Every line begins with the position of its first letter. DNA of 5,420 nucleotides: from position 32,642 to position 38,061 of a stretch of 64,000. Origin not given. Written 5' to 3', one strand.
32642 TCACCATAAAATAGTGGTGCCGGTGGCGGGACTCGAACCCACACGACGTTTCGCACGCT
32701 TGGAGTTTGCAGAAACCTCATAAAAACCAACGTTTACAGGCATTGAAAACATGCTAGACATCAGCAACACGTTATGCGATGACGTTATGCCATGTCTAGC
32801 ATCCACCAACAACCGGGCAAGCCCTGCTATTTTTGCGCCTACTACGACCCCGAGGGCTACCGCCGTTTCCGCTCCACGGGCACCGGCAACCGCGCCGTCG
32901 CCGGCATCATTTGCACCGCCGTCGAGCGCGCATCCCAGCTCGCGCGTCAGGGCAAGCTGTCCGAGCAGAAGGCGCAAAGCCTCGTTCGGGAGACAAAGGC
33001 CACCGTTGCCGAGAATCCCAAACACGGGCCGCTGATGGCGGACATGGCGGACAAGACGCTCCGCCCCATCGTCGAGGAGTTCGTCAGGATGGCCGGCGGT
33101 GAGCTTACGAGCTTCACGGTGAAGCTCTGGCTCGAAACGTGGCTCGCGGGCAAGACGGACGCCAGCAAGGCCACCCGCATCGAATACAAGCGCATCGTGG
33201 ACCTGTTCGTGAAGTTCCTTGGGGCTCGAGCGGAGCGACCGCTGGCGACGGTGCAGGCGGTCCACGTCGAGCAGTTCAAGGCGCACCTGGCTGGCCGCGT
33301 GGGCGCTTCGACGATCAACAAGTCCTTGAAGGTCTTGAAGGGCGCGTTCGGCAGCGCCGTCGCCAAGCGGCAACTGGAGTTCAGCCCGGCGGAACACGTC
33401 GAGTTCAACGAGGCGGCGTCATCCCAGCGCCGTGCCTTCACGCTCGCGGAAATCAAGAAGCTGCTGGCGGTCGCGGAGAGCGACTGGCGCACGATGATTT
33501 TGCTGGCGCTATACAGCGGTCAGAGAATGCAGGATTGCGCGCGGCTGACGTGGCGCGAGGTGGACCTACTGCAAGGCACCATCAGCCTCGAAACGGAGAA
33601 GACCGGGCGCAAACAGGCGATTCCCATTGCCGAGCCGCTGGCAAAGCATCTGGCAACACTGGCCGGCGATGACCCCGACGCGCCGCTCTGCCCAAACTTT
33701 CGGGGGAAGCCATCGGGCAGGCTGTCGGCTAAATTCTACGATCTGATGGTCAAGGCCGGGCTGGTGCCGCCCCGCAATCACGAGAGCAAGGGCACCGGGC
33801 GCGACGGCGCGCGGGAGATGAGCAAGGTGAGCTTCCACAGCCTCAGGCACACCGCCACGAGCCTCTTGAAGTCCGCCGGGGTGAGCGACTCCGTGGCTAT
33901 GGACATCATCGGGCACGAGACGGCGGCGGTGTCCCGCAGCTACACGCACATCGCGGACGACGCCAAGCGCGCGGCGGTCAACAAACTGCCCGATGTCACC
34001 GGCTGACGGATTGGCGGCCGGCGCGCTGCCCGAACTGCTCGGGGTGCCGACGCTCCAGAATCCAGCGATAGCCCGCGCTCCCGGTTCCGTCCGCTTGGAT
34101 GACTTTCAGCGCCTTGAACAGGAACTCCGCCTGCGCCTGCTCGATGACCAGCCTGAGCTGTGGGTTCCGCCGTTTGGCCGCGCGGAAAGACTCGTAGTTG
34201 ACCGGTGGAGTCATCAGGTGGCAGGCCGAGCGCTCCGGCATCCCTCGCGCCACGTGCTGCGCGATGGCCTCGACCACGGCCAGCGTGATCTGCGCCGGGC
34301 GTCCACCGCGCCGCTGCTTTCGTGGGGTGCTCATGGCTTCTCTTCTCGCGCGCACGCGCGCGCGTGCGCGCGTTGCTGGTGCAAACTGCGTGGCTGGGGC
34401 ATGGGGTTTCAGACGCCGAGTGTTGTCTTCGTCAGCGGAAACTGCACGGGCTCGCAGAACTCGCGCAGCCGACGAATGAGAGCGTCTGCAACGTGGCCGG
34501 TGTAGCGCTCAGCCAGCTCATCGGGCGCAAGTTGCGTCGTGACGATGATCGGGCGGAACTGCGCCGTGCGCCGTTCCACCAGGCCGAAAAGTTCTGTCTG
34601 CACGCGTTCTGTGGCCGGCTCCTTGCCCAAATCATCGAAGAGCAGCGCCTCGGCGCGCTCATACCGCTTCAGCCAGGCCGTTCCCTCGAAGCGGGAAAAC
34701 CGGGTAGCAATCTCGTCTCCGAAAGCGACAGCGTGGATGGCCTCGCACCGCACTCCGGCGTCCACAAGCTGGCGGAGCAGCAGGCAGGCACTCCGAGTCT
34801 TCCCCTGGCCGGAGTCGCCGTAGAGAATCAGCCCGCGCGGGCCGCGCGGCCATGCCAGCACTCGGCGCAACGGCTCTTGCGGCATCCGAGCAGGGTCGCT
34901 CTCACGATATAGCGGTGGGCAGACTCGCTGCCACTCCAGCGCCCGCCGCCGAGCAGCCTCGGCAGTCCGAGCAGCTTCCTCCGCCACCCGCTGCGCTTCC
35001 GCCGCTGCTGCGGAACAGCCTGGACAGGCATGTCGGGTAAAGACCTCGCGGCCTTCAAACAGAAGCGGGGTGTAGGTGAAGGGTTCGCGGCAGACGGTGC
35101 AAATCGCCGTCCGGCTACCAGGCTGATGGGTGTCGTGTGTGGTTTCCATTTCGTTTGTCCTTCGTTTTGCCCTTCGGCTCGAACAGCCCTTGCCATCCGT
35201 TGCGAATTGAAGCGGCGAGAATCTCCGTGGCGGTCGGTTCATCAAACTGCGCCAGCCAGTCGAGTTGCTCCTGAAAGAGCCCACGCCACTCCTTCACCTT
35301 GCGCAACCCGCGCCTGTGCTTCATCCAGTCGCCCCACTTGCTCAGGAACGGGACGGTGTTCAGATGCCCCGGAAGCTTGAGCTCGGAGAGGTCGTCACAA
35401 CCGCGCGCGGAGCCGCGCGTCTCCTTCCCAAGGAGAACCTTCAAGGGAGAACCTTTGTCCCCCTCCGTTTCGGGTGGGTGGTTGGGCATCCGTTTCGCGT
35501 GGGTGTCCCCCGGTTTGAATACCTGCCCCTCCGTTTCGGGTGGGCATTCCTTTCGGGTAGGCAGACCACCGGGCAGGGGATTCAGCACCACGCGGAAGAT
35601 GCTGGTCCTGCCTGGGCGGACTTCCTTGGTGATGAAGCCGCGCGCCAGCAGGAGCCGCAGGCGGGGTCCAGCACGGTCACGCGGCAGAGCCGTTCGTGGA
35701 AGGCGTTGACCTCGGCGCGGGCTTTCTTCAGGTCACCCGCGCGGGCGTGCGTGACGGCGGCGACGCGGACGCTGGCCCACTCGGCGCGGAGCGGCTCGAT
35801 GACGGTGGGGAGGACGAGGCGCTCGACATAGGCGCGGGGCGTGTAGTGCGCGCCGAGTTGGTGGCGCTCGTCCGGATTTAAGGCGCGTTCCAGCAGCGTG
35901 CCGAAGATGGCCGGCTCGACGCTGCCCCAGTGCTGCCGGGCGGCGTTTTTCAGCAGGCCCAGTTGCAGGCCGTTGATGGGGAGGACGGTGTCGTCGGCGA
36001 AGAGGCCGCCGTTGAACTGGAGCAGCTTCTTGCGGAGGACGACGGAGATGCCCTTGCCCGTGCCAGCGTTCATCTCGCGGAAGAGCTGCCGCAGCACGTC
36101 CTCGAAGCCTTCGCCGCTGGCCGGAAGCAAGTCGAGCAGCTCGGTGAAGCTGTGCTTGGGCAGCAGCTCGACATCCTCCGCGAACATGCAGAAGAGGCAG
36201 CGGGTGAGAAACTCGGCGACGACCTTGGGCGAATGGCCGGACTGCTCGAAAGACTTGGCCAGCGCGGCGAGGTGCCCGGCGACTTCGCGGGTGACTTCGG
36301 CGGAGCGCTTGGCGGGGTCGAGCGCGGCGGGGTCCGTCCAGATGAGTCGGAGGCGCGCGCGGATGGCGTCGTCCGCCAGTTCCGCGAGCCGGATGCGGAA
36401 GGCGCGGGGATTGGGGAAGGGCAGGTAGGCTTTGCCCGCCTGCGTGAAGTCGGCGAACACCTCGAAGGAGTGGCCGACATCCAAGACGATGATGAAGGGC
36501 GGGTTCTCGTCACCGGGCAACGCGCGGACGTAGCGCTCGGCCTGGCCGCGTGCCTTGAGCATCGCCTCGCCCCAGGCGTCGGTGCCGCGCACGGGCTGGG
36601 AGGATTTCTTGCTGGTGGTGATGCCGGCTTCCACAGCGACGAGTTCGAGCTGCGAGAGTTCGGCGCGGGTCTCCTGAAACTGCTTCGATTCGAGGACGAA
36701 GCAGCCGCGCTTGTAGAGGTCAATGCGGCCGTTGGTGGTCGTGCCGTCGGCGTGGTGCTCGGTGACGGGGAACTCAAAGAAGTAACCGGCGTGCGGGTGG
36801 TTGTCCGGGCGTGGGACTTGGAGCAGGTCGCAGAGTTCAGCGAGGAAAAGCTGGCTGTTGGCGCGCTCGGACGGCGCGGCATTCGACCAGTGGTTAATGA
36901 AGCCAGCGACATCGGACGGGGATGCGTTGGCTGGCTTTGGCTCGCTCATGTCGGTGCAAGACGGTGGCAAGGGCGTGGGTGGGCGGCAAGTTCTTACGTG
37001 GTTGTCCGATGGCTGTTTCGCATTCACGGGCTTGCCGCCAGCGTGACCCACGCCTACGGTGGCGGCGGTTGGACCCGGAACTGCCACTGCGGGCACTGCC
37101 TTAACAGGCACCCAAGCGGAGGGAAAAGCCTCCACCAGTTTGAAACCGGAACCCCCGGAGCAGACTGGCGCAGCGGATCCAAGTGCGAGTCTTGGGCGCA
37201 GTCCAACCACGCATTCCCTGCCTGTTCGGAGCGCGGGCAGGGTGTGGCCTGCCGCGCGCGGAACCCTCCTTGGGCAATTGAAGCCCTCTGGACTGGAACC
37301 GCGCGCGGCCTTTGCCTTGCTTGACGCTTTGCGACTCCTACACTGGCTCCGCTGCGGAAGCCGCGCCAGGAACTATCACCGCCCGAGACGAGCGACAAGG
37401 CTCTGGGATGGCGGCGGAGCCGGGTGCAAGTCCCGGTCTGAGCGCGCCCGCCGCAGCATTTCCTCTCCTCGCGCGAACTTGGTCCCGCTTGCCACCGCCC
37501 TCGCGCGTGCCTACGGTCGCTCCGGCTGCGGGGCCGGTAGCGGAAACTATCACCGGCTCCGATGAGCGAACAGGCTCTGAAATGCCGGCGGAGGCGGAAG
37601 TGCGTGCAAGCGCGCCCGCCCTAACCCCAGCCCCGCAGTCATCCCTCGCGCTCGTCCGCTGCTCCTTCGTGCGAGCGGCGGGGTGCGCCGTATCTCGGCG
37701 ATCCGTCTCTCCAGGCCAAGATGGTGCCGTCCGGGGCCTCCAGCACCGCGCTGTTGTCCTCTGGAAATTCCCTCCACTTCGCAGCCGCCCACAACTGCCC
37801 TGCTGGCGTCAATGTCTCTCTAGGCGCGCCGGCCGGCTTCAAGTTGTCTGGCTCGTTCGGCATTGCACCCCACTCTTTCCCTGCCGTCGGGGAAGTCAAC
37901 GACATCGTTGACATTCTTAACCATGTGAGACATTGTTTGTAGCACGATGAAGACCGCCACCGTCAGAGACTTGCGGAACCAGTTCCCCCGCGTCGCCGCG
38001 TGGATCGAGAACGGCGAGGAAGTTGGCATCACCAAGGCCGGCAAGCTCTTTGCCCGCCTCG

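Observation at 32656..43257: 10.6-kb tRNA-Leu(UAA) island with intact-looking att sites and matching arm-type repeat pairs at both ends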

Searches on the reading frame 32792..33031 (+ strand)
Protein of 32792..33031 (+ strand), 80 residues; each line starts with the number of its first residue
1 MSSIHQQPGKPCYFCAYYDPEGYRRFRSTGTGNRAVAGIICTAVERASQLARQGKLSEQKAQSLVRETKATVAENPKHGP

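Call 55: predict_structure(alignment_id=A2)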
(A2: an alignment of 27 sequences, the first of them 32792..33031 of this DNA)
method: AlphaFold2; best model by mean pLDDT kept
length: 80 residues; sequences in the alignment: 27
mean_pLDDT: 89.2   pTM: 0.75
mean pLDDT of the five models: 89.2, 86.0, 85.9, 85.5, 77.3
residues with pLDDT >= 90: 60; 70-90: 15; 50-70: 3; < 50: 2
segments of 3 or more residues with pLDDT < 50: none
pLDDT, mean of each block of 10 residues (from residue 1): 89 93 93 91 94 93 92 69
secondary structure, 60 per line:
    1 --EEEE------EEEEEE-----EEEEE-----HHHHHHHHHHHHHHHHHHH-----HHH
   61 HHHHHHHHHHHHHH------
elements in order: E3-6 E13-18 E24-28 H34-52 H58-74

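Call 58: fold_search(model_id=the predicted structure, library=pdb)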
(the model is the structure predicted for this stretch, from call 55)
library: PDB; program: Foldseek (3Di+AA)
matches with E <= 10: 177; with E <= 0.001: 0
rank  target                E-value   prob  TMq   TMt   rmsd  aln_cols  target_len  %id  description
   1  1rqc_F                7.0e-01  0.06  0.22  0.12  15.5        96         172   14  Crystals of peptide deformylase from Plasmodium falciparum with ten subunits per asymmetric unit reveal critical chara (released 2004-01-20)
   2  1rqc_A                7.5e-01  0.06  0.21  0.11  14.1        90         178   13  Crystals of peptide deformylase from Plasmodium falciparum with ten subunits per asymmetric unit reveal critical chara (released 2004-01-20)
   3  7c6y                  8.0e-01  0.92  0.49  0.10   2.2        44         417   20  Crystal structure of beta-glycosides-binding protein (W41A) of ABC transporter in an open state (Form II) (released 2020-09-16)
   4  7c67_B                8.5e-01  0.92  0.50  0.10   2.4        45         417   20  Crystal structure of beta-glycosides-binding protein of ABC transporter in a closed state bound to cellotriose (released 2020-10-21)
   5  7c66_A                8.5e-01  0.92  0.50  0.10   2.5        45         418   20  Crystal structure of beta-glycosides-binding protein of ABC transporter in a closed state bound to cellobiose (released 2020-09-16)
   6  7c68_B                9.7e-01  0.90  0.49  0.10   2.3        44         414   20  Crystal structure of beta-glycosides-binding protein of ABC transporter in a closed state bound to cellotetraose (released 2020-09-16)
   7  7c69_B                1.1e+00  0.85  0.50  0.10   3.3        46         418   20  Crystal structure of beta-glycosides-binding protein of ABC transporter in a closed state bound to sophorose (released 2020-09-16)
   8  9qft_D                1.2e+00  0.07  0.25  0.14  12.6        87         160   15  Crystal structure of Def2 in complex with actinonin (released 2025-12-10)
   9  1jym_A                1.3e+00  0.08  0.29  0.15  16.2       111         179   18  Crystals of Peptide Deformylase from Plasmodium falciparum with Ten Subunits per Asymmetric Unit Reveal Critical Chara (released 2002-03-13)
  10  1rl4_A                1.3e+00  0.06  0.23  0.13  13.7        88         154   12  Plasmodium falciparum peptide deformylase complex with inhibitor (released 2003-12-09)
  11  7c69_A                1.3e+00  0.89  0.46  0.09   0.9        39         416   20  Crystal structure of beta-glycosides-binding protein of ABC transporter in a closed state bound to sophorose (released 2020-09-16)
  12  7c68_A                1.4e+00  0.84  0.49  0.10   1.7        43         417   21  Crystal structure of beta-glycosides-binding protein of ABC transporter in a closed state bound to cellotetraose (released 2020-09-16)
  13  7c6x_G                1.5e+00  0.80  0.50  0.10   2.2        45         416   20  Crystal structure of beta-glycosides-binding protein (W41A) of ABC transporter in an open state (Form I) (released 2020-09-16)
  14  9f91_I                1.5e+00  0.09  0.26  0.28  14.0        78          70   10  Crystal structure of a designed Respiratory Syncytial Virus immunogen in complex with RSV90 fab (released 2025-05-21)
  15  5g3q_A                1.6e+00  0.08  0.28  0.26   7.8        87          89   13  Crystal structure of a hypothetical domain in WNK1 (released 2017-05-31)
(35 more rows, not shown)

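Call 59: search_protein_families(library=pfam, alignment_id=A2, max_evalue=5)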
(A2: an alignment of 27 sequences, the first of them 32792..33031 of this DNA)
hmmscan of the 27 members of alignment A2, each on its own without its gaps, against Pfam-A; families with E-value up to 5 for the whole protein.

A. member 1, window:32792-33031:+ (80 aa): 2 families
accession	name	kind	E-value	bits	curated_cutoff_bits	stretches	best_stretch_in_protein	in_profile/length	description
PF09682.15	Phage_holin_6_1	-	0.1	13.4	24.9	1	25-73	29-77/101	Bacteriophage holin of superfamily 6 (Holin_LLH)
PF17200.10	sCache_2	-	0.19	12.1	25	1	39-67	15-43/155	Single Cache domain 2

B. families by the number of members that match (of 27 scanned): 10 families
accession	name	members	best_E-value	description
PF20172.3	DUF6538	2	0.0069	Domain of unknown function (DUF6538)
PF12674.12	Zn_ribbon_2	2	0.008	Putative zinc ribbon domain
PF22746.1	SHOCT-like_DUF2089-C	2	0.038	SHOCT-like domain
PF08706.16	D5_N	2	0.06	D5 N terminal like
PF03861.19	ANTAR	2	0.082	ANTAR domain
PF17200.10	sCache_2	2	0.19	Single Cache domain 2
PF08590.15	DUF1771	1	0.055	Domain of unknown function (DUF1771)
PF14509.12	GH97_C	1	0.071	Glycosyl-hydrolase 97 C-terminal, oligomerisation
PF09682.15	Phage_holin_6_1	1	0.1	Bacteriophage holin of superfamily 6 (Holin_LLH)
PF11985.13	Phage_Mu_Gp27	1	0.2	Bacteriophage Mu, Gp27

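Call 60: search_solved_structures(query=A2, max_evalue=10)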
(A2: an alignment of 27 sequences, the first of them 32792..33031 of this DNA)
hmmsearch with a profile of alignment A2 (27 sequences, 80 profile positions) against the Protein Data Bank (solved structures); distinct sequences matched with E-value up to 10: 7.
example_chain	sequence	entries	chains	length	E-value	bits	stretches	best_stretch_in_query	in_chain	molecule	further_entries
7mwr_B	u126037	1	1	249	0.75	13.5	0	25-75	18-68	LHD101B4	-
9v10_Fa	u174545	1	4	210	0.82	13.4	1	15-76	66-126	Ciliary microtubule inner protein 3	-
8cwy_A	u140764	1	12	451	1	13.1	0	25-75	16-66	T32-15-1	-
4py5_A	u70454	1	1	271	1.1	13.1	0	53-75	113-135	Ribonuclease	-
8cws_A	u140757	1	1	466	2.6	11.8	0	29-75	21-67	F4132-2 Chain A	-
9vke_A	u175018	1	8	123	2.7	11.8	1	46-78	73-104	De novo designed zinc hydrolase 11-7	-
5cwb_A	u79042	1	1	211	3.1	11.6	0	25-75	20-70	Designed helical repeat protein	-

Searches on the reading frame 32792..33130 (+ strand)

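Call 31: search_protein_families(library=pfam, proteins=[window:32792-33130:+], max_evalue=1)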
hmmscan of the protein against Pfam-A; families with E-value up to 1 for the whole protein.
window:32792-33130:+ (113 aa): 2 families
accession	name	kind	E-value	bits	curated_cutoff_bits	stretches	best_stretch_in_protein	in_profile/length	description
PF09682.15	Phage_holin_6_1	-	0.072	13.9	24.9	1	25-74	29-78/101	Bacteriophage holin of superfamily 6 (Holin_LLH)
PF17200.10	sCache_2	-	0.22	11.9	25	1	40-67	16-43/155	Single Cache domain 2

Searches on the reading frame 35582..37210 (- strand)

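Call 9: search_protein_families(library=pfam, proteins=[window:35582-37210:-], max_evalue=0.01)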
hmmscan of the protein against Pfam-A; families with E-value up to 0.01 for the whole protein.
window:35582-37210:- (542 aa): 2 families
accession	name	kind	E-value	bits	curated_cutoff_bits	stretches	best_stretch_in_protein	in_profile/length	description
PF20464.3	MmeI_N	-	1.7e-21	77.8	27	1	104-323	6-180/181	MmeI, N-terminal domain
PF20465.4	MmeI_hel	-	3.5e-17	63.4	27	1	331-404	3-75/75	MmeI, helicase spacer domain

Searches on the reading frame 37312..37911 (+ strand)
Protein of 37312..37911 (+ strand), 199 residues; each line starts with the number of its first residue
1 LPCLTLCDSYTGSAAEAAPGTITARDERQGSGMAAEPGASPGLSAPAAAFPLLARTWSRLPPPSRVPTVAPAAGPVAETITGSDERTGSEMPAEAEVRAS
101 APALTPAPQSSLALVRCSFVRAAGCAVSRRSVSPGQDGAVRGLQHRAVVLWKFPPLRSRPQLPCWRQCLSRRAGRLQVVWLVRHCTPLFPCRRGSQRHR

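Call 9: search_protein_families(library=pfam, proteins=[window:37312-37911:+], max_evalue=0.01)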
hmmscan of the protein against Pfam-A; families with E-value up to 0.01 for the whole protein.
window:37312-37911:+ (199 aa): 0 families

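Call 31: search_protein_families(library=pfam, proteins=[window:37312-37911:+], max_evalue=1)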
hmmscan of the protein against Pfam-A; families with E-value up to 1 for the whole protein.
window:37312-37911:+ (199 aa): 1 family
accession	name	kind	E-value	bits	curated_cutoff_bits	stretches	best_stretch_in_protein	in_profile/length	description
PF19439.4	CLEC16A_C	-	0.21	10.5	22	1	71-134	695-756/767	CLEC16A C-terminal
